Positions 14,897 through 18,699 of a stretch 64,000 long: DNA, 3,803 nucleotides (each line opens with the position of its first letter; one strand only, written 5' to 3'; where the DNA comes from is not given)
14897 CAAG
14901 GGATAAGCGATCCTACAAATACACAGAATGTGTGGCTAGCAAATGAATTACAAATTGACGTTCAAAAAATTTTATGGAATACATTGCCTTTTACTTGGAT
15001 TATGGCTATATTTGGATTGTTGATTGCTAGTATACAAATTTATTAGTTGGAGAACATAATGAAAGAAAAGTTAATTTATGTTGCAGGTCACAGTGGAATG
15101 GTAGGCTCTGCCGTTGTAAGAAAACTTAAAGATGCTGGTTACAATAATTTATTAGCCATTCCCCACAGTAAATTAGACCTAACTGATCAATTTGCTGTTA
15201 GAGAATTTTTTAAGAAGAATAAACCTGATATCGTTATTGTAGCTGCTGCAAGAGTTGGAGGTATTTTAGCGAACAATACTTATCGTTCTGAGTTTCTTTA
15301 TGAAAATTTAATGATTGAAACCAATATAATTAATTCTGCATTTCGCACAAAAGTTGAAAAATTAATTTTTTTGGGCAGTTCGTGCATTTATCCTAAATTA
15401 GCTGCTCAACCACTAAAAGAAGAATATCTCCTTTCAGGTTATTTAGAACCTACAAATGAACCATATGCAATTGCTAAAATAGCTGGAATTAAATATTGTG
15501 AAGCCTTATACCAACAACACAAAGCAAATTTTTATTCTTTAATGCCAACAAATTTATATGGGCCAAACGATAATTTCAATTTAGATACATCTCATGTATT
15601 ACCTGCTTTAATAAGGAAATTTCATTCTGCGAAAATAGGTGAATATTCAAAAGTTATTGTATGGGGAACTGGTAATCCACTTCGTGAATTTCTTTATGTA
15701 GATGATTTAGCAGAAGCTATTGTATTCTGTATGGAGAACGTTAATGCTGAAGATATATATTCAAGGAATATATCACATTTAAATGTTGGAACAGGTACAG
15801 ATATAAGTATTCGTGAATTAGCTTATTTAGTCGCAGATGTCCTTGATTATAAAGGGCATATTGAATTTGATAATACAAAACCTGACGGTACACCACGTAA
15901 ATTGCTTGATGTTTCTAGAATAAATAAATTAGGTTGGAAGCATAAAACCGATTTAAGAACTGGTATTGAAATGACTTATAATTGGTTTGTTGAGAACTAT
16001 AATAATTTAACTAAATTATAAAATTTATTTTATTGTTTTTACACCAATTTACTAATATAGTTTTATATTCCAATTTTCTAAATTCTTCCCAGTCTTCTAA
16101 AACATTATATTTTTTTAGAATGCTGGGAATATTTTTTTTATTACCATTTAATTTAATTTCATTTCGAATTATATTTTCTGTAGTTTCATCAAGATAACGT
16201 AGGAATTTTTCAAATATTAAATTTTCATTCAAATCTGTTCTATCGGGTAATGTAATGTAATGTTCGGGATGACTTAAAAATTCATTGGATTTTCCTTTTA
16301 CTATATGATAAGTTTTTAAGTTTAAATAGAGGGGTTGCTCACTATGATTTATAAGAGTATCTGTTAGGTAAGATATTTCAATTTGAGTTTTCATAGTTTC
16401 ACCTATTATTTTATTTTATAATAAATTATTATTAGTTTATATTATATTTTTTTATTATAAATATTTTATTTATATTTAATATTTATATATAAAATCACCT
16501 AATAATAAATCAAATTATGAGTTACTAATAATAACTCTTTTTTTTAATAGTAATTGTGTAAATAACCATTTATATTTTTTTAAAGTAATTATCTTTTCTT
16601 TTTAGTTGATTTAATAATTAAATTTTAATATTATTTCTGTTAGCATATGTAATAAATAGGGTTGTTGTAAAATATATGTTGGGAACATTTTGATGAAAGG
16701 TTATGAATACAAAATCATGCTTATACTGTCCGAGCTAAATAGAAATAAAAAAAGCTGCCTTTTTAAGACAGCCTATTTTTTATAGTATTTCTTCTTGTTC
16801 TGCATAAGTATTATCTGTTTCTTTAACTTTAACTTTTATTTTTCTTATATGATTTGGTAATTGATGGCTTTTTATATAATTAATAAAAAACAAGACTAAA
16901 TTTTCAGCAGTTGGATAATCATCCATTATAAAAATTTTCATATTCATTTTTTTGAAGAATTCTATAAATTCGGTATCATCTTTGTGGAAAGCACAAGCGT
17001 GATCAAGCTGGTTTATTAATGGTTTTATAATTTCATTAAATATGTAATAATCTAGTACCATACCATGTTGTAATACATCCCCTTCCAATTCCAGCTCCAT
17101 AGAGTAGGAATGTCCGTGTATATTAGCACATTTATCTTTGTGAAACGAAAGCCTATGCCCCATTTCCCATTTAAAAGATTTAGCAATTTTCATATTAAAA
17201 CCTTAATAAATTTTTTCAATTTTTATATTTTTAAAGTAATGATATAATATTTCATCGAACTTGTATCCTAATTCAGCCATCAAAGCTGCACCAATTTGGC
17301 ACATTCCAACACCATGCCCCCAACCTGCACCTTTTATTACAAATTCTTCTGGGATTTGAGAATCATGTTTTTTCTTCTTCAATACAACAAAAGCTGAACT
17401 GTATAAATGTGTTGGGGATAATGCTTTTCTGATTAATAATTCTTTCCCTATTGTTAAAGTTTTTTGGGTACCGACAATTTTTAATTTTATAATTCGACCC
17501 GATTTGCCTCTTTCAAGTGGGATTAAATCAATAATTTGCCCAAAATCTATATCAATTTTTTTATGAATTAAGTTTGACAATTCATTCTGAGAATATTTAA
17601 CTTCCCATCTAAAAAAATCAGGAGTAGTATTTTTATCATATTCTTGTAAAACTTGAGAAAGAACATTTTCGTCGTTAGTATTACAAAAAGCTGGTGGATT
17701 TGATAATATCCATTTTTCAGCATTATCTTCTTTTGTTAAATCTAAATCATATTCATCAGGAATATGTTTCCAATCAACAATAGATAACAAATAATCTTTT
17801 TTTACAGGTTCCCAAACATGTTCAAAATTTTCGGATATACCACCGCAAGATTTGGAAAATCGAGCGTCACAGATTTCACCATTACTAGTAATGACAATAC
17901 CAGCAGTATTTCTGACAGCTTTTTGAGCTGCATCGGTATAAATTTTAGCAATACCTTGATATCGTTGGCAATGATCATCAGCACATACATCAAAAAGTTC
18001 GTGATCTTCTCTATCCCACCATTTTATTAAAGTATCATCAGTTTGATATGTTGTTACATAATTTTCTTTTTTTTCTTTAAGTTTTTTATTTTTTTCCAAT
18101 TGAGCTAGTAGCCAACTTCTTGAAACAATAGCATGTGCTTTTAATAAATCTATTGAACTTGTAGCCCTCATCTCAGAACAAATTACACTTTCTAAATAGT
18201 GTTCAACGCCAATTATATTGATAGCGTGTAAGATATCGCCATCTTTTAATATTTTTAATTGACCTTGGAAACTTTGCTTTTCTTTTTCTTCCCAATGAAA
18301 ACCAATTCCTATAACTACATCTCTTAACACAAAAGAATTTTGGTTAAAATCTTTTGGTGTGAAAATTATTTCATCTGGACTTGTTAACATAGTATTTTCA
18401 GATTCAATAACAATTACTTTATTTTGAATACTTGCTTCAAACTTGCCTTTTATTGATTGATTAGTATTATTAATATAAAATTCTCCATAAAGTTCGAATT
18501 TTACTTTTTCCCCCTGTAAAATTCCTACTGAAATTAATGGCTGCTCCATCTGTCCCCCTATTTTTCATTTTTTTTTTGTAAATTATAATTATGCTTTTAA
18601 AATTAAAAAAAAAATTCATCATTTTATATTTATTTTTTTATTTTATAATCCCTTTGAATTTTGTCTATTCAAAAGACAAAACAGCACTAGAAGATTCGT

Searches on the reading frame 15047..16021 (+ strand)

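Call 11: search_protein_families(library=pfam, proteins=[window:15047-16021:+])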
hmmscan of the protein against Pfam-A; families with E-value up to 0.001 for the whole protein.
window:15047-16021:+ (324 aa): 3 families
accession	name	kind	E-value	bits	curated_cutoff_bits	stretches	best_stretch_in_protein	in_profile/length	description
PF01370.27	Epimerase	-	1.9e-64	217.8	20.9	1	10-237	1-233/240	NAD dependent epimerase/dehydratase family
PF16363.11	GDP_Man_Dehyd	-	3.5e-20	73.2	27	1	42-310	58-332/332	GDP-mannose 4,6 dehydratase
PF04321.23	RmlD_sub_bind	-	1.5e-08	34.5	27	1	10-69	3-61/287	RmlD substrate binding domain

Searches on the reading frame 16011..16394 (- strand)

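Call 63: search_protein_families(library=pfam, proteins=[window:16011-16394:-], max_evalue=0.01)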
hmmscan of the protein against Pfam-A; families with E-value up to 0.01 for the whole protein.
window:16011-16394:- (127 aa): 1 family
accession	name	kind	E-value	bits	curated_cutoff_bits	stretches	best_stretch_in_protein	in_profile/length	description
PF03682.18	UPF0158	-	0.00034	21.1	21.1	1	37-126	50-142/157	Uncharacterised protein family (UPF0158)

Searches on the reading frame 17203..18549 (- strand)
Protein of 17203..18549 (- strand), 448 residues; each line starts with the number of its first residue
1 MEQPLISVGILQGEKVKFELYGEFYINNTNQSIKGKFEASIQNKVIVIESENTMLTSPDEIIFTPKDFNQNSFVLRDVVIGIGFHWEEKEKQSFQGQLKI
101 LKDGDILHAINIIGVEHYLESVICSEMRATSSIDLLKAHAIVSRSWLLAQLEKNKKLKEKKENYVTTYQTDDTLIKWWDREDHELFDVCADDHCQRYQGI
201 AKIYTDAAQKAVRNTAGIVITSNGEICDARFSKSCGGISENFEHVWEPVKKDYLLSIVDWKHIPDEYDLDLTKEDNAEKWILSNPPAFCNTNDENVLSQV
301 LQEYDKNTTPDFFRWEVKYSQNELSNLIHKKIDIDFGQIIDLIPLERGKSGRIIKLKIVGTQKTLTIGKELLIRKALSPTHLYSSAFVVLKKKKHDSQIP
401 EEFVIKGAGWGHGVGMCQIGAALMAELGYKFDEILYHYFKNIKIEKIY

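Call 11: search_protein_families(library=pfam, proteins=[window:17203-18549:-])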
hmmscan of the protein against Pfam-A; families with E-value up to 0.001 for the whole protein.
window:17203-18549:- (448 aa): 1 family
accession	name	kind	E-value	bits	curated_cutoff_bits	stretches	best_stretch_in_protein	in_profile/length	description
PF08486.15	SpoIID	-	1.4e-19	70.9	23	1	107-221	5-96/97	Stage II sporulation protein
